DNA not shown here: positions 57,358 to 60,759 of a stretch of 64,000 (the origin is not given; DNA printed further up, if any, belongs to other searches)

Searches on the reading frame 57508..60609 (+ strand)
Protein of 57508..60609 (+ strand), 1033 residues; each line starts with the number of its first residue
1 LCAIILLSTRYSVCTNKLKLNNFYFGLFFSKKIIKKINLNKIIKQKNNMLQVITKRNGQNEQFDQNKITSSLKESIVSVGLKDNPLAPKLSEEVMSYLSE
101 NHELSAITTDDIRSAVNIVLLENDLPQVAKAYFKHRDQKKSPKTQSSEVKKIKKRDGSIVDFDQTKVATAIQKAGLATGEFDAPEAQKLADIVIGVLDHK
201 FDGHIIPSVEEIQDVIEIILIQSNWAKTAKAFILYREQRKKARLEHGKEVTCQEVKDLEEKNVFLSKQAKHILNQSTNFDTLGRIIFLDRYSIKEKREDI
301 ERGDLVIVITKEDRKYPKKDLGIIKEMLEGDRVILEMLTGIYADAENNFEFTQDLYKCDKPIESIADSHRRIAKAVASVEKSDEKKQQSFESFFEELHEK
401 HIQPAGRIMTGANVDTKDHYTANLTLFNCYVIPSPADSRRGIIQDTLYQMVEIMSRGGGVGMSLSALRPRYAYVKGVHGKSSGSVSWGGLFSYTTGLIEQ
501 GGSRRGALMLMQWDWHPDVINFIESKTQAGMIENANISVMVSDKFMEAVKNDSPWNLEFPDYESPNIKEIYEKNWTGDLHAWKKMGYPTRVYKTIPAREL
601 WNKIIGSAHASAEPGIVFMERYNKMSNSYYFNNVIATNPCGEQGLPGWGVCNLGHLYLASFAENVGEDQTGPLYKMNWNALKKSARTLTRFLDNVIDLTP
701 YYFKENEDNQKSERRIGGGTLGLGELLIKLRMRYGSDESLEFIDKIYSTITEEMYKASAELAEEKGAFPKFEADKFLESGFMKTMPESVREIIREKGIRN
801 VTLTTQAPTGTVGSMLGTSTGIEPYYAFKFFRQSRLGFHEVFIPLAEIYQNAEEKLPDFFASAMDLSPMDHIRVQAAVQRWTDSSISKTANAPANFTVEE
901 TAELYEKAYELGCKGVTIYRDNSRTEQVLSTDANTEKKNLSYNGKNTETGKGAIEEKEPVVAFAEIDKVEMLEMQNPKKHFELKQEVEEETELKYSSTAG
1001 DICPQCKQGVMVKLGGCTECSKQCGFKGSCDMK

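Call 77: search_protein_families(library=pfam, proteins=[window:57508-60609:+], max_evalue=0.0001)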
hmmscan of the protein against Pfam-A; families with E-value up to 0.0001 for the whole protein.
window:57508-60609:+ (1033 aa): 3 families
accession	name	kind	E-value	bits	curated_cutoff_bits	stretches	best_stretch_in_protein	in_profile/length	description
PF02867.20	Ribonuc_red_lgC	-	1.9e-110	370.5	23.9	1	429-919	3-523/523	Ribonucleotide reductase, barrel domain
PF03477.21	ATP-cone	-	2e-30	105.6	25.8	2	151-241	2-88/88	ATP cone domain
PF00317.26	Ribonuc_red_lgN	-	2.3e-07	31.2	28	1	360-413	22-73/77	Ribonucleotide reductase, all-alpha domain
